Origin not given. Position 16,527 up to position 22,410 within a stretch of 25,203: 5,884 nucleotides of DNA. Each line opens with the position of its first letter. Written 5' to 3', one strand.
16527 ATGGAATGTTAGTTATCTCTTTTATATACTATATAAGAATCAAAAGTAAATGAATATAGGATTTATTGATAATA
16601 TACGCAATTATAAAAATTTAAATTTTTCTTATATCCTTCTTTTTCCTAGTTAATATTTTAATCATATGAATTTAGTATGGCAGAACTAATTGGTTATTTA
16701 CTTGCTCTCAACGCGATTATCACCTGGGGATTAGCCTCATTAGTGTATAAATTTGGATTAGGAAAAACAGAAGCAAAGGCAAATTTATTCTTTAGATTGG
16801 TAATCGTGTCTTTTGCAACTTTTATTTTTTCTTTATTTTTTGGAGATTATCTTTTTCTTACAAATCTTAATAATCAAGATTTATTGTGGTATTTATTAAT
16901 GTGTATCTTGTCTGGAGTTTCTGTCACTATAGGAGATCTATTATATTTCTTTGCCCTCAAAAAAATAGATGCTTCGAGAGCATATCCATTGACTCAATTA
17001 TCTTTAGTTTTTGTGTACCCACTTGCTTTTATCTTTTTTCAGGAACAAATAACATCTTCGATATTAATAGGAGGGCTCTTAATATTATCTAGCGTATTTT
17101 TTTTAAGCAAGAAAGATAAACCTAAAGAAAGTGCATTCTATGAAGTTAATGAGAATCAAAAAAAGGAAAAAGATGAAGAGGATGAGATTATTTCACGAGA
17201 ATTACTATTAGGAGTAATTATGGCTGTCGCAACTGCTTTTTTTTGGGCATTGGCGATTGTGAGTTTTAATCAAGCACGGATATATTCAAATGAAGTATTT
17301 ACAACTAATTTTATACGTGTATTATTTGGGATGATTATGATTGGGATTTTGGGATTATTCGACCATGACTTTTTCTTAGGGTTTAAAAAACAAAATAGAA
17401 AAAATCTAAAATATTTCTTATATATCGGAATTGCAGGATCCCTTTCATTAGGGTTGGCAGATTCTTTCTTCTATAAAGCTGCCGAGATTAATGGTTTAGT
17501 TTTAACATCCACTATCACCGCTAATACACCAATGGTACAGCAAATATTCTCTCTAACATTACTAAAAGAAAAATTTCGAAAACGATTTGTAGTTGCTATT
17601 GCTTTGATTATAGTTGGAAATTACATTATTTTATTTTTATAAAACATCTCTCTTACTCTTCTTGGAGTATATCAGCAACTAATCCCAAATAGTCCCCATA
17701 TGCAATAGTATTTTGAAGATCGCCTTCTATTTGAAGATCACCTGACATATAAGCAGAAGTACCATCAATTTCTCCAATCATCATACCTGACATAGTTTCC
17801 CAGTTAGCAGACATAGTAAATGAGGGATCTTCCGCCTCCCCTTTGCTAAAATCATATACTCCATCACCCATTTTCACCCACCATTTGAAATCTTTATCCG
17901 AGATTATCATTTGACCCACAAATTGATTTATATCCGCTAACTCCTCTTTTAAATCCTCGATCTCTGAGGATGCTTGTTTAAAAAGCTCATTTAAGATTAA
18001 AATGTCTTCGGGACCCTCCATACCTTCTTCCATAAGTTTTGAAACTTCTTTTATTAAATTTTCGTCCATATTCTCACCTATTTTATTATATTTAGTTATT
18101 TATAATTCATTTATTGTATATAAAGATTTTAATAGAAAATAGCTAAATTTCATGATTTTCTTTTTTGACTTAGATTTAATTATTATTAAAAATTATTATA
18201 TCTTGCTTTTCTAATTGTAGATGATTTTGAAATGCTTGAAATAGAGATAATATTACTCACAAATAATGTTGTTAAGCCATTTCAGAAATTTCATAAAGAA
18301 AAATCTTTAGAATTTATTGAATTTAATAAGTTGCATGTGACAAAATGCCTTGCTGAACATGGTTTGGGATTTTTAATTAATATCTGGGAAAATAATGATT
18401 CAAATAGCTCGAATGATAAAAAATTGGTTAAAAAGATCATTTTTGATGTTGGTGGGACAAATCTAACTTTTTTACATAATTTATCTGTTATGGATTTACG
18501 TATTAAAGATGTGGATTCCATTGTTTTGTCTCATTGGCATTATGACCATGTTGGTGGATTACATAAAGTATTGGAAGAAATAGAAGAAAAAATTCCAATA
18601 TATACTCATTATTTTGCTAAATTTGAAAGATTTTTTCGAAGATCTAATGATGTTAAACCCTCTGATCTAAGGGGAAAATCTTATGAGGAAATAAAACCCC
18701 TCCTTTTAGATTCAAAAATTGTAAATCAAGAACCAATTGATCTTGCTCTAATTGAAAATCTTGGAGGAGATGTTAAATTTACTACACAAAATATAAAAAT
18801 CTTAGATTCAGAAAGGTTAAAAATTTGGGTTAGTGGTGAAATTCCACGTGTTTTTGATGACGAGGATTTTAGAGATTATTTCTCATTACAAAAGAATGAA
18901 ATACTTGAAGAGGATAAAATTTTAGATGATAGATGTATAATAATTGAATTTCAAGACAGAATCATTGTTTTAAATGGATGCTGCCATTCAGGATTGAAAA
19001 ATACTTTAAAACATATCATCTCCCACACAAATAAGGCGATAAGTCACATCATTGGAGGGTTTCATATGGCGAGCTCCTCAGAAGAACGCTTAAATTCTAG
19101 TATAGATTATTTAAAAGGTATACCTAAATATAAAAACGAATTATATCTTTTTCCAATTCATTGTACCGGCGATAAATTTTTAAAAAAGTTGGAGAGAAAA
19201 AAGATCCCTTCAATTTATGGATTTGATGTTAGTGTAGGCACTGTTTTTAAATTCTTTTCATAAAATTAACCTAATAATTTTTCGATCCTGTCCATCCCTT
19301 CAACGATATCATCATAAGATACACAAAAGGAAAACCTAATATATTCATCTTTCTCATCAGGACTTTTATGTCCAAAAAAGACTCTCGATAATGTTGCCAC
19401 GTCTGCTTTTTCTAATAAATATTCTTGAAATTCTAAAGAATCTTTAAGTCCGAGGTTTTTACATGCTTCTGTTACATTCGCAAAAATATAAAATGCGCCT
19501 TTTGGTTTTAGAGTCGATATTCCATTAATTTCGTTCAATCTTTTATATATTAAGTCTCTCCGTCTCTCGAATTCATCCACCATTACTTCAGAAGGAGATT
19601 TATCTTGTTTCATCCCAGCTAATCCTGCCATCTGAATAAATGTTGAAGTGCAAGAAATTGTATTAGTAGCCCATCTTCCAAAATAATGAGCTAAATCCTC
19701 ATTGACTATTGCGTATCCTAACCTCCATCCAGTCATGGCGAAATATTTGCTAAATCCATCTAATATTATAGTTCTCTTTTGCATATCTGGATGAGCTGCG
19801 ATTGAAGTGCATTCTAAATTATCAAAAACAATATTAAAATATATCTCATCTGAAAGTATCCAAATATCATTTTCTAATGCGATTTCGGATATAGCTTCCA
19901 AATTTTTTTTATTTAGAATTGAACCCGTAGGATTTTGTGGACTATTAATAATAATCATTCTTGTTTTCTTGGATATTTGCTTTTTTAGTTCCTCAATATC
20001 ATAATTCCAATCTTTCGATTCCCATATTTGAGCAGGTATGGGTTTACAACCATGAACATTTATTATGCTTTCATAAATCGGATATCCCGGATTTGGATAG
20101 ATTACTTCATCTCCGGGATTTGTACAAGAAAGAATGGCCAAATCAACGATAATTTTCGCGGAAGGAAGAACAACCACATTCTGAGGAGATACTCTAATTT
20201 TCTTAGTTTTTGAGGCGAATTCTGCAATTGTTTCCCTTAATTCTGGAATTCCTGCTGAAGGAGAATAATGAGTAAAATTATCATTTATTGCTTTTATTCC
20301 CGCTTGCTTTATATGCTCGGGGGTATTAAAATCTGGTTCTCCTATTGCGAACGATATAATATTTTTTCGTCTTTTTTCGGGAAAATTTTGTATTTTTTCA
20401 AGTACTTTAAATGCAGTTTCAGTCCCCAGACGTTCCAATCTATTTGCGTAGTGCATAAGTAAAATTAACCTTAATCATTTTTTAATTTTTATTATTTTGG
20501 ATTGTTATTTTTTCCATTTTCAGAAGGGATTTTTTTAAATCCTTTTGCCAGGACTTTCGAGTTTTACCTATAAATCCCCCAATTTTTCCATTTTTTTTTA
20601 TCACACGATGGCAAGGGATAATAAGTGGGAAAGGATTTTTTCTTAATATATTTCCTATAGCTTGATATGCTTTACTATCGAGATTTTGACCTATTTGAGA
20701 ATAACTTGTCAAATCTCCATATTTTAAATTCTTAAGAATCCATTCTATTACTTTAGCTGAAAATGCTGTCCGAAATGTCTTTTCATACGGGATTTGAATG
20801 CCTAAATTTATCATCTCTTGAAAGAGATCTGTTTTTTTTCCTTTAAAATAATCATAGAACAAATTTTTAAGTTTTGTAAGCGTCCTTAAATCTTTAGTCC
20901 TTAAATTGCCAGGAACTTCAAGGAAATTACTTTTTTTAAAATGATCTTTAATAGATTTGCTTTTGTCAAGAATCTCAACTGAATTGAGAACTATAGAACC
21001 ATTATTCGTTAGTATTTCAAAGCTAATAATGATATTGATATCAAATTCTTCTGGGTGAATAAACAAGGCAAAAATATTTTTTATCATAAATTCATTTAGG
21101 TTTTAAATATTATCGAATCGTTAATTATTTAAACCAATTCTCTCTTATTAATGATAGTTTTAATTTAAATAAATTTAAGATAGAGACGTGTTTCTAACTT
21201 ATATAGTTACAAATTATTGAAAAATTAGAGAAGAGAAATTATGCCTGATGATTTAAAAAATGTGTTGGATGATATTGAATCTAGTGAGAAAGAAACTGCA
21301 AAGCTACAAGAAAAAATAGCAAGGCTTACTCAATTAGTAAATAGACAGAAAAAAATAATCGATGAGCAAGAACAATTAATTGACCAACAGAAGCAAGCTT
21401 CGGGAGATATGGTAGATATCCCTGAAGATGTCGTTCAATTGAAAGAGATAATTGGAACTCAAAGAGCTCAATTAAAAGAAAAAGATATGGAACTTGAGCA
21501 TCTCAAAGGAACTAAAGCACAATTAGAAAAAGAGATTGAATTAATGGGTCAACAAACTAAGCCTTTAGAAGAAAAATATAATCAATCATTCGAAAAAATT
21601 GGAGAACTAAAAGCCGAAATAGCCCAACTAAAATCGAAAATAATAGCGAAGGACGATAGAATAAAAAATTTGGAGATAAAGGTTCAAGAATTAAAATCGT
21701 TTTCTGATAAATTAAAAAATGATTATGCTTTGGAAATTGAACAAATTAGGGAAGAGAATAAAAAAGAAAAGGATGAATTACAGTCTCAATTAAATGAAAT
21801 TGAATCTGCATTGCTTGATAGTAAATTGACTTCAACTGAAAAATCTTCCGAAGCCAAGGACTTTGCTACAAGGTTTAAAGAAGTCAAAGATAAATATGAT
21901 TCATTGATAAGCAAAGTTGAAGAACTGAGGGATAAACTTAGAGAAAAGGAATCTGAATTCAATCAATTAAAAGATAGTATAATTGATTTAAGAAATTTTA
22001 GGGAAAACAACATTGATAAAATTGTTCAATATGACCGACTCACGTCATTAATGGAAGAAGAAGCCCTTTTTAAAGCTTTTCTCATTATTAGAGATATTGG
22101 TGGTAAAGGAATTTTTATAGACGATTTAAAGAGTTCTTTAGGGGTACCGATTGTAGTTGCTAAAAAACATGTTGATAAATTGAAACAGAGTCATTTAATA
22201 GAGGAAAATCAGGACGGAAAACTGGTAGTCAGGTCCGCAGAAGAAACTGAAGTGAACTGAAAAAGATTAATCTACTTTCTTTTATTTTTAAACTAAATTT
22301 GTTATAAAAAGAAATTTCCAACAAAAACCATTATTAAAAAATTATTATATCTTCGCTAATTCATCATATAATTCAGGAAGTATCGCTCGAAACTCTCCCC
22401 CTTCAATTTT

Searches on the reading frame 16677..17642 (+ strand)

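Call 6: search_protein_families(library=pfam, proteins=[window:16677-17642:+], max_evalue=0.01)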
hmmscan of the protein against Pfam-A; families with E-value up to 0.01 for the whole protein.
window:16677-17642:+ (321 aa): 3 families
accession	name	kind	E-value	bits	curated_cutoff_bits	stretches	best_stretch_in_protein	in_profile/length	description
PF00892.27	EamA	-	7.7e-33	114.1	28.2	2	5-144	2-134/135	EamA-like transporter family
PF06800.18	Sugar_transport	-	2.4e-05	24.3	26.3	1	8-314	1-273/280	Sugar transport protein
PF20197.3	DUF6560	-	0.0023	18.6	27.8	1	154-225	28-95/174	Family of unknown function (DUF6560)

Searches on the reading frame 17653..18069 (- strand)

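Call 6: search_protein_families(library=pfam, proteins=[window:17653-18069:-], max_evalue=0.01)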
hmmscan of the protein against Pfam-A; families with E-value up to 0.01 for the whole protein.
window:17653-18069:- (138 aa): 2 families
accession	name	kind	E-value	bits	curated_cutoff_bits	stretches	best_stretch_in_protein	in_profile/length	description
PF02036.22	SCP2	-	4.5e-13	49.8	21.3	1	27-119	2-91/101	SCP-2 sterol transfer family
PF14864.11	Alkyl_sulf_C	-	0.00041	21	27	1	45-119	29-104/125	Alkyl sulfatase C-terminal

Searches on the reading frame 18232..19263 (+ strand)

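Call 6: search_protein_families(library=pfam, proteins=[window:18232-19263:+], max_evalue=0.01)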
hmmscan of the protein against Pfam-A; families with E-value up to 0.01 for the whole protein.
window:18232-19263:+ (343 aa): 4 families
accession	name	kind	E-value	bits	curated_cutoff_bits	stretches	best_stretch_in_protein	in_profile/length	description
PF00753.33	Lactamase_B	-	8.8e-10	39.3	22.7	1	69-154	18-97/196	Metallo-beta-lactamase superfamily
PF12706.13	Lactamase_B_2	-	8.5e-06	25.9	27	1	88-126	25-63/200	Beta-lactamase superfamily domain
PF16661.11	Lactamase_B_6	-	0.0011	18.8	27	1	68-125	8-71/193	Metallo-beta-lactamase superfamily domain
PF23023.1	Anti-Pycsar_Apyc1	-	0.0018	18.2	50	1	68-114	31-74/250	Anti-Pycsar protein Apyc1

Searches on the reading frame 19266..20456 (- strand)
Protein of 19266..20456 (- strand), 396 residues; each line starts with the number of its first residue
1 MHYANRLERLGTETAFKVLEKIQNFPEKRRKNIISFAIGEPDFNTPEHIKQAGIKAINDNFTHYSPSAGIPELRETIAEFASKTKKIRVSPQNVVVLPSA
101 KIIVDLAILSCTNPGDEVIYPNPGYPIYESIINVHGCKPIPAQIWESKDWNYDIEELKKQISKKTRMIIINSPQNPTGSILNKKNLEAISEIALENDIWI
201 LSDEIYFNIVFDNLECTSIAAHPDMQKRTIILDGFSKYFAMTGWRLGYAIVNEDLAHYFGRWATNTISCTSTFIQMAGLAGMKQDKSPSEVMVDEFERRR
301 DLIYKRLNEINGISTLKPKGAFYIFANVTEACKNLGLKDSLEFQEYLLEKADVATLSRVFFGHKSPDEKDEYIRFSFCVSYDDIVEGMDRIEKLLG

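Call 22: search_protein_families(library=pfam, proteins=[window:19266-20456:-], max_evalue=0.001)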
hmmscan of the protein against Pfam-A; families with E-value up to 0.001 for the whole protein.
window:19266-20456:- (396 aa): 3 families
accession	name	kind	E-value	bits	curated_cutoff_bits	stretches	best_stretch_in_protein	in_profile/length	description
PF00155.27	Aminotran_1_2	-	1.5e-69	235.4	19.7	1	32-391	2-361/361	Aminotransferase class I and II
PF01041.23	DegT_DnrJ_EryC1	-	1.4e-05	25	19.8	1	112-203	61-145/360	DegT/DnrJ/EryC1/StrS aminotransferase family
PF01053.26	Cys_Met_Meta_PP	-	0.00029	20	27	1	93-205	69-175/381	Cys/Met metabolism PLP-dependent enzyme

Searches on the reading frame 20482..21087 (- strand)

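Call 22: search_protein_families(library=pfam, proteins=[window:20482-21087:-], max_evalue=0.001)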
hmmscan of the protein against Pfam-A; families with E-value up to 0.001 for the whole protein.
window:20482-21087:- (201 aa): 1 family
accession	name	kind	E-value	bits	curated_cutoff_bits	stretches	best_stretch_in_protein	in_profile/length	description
PF01035.26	DNA_binding_1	-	1.1e-20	73.6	27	1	109-193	2-80/81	6-O-methylguanine DNA methyltransferase, DNA binding domain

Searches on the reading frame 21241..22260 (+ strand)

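Call 96: search_protein_families(library=pfam, proteins=[window:21241-22260:+], max_evalue=0.001)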
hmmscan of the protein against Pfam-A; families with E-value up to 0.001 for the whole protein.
window:21241-22260:+ (339 aa): 5 families
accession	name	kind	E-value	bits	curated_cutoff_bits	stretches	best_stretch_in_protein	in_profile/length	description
PF07889.17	DUF1664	-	8.5e-05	23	34.6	0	86-152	55-121/124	Protein of unknown function (DUF1664)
PF06005.17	ZapB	-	0.0005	20.9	31.5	0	107-191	7-66/71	Cell division protein ZapB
PF07926.17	TPR_MLP1_2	-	0.00055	20.4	36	0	175-255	1-81/129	TPR/MLP1/MLP2-like protein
PF06818.20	Fez1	-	0.00063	20.7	34.4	0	96-266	9-178/199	Fez1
PF08614.16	ATG16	-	0.0007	20.3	33.7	0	170-250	83-163/200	Autophagy protein 16 (ATG16)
